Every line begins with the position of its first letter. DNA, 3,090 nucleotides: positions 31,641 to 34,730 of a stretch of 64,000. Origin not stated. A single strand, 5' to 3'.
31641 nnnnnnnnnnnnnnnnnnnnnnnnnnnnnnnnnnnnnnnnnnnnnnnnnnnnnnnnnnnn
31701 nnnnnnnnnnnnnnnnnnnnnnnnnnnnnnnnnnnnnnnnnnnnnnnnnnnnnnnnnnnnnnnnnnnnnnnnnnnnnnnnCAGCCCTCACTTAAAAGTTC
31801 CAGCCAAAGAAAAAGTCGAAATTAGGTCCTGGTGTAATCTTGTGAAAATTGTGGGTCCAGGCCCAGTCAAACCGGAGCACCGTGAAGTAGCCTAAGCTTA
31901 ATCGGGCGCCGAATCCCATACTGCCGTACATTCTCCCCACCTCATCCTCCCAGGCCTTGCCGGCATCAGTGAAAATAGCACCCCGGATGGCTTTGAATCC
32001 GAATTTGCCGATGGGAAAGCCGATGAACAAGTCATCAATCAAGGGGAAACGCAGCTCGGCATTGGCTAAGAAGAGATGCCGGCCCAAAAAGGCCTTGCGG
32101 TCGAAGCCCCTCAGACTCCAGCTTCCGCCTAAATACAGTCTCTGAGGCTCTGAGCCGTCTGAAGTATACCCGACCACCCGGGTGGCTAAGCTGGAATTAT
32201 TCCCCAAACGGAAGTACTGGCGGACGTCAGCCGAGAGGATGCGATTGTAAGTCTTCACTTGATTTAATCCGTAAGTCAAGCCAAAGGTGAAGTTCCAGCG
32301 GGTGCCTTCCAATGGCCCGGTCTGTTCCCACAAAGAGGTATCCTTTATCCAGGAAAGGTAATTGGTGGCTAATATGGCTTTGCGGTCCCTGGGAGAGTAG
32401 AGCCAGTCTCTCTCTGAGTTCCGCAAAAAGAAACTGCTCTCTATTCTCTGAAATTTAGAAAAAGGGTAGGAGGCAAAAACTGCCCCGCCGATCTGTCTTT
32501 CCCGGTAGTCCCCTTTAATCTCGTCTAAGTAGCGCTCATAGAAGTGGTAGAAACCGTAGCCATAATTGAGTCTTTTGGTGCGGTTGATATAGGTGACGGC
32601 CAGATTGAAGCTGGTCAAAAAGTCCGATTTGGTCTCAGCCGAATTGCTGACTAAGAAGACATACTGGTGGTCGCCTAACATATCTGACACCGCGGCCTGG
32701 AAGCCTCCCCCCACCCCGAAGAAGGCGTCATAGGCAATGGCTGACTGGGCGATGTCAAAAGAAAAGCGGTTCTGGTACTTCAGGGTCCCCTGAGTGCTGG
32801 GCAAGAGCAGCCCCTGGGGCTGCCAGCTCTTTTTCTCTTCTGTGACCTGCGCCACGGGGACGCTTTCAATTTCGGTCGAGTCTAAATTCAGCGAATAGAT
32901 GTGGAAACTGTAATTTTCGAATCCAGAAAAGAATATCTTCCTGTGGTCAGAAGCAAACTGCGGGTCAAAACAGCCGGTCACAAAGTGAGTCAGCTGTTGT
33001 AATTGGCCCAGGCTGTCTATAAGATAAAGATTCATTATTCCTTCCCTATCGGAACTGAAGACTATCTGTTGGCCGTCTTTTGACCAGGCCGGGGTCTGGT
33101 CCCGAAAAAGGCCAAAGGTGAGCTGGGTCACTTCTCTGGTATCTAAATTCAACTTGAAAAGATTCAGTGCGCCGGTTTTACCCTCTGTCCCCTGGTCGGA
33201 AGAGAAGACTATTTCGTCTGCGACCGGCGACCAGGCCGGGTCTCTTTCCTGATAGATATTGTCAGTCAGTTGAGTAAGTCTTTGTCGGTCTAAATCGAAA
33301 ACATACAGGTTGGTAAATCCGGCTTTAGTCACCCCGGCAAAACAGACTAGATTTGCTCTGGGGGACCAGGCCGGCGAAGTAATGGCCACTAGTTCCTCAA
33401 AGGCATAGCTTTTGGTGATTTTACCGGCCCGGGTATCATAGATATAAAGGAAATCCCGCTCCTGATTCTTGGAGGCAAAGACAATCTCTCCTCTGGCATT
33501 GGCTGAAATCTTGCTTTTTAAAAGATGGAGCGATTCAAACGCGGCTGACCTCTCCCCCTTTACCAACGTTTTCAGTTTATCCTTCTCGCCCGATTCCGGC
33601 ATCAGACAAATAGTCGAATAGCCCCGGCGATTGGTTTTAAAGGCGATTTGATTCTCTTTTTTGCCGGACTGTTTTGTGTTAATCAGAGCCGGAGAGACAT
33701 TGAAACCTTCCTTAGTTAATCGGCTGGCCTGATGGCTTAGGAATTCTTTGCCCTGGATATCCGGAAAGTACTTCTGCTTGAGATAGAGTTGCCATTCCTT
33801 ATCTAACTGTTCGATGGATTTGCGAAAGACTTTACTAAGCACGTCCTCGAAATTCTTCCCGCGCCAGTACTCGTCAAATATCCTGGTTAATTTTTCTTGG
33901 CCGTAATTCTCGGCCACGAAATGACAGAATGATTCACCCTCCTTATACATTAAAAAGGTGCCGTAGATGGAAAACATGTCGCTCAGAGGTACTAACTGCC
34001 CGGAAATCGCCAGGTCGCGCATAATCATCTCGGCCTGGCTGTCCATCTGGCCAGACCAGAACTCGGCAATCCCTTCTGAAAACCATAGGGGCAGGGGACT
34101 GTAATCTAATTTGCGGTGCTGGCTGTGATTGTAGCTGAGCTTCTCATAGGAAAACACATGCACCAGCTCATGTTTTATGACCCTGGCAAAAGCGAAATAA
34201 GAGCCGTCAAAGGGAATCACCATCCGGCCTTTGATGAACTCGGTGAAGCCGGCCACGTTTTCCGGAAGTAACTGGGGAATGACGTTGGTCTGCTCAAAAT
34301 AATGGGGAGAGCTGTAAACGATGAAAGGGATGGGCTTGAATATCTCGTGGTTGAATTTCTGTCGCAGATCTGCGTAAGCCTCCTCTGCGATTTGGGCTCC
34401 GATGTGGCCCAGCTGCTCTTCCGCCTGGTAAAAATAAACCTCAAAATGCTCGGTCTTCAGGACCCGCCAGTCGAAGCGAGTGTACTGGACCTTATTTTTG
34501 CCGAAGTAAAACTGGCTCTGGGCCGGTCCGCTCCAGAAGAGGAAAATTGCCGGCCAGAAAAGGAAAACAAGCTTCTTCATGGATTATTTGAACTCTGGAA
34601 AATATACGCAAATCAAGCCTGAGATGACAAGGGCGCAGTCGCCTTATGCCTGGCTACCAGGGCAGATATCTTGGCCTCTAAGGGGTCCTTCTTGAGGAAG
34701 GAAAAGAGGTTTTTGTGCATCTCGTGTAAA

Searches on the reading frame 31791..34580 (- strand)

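Call 22: search_protein_families(library=ncbifam, proteins=[window:31791-34580:-], max_evalue=0.00001)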
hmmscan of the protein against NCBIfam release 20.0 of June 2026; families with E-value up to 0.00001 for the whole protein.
window:31791-34580:- (929 aa): 8 families
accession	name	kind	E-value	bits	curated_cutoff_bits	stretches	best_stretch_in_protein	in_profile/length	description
TIGR02800.1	propeller_TolB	equivalog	3.3e-30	105.4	343.15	2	468-590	255-377/418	Tol-Pal system beta propeller repeat protein TolB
NF002183.0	PRK01029.1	equivalog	1.5e-17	63.8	405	2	366-490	295-413/429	Tol-Pal system protein TolB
NF047779.1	Omp85_fam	subfamily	7e-12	45.5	200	1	783-909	269-409/423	Omp85 family outer membrane protein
NF053518.1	DipepPtdsDpp5Prph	equivalog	7.8e-10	37.9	900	1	466-551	36-122/655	dipeptidyl-peptidase Dpp5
NF033876.2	flagella_HExxH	equivalog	8.9e-08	32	205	1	131-262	129-258/384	flagellinolysin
NF003124.0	PRK04043.1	equivalog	9.2e-08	31.3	428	0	356-509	238-385/419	Tol-Pal system protein TolB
NF033523.0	lasso_peptidase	equivalog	1.4e-06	27.4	400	0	482-552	79-149/638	Atxe2 family lasso peptide isopeptidase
TIGR03303.1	OM_YaeT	equivalog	2.2e-06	26.4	297.15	1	615-929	418-741/741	outer membrane protein assembly factor BamA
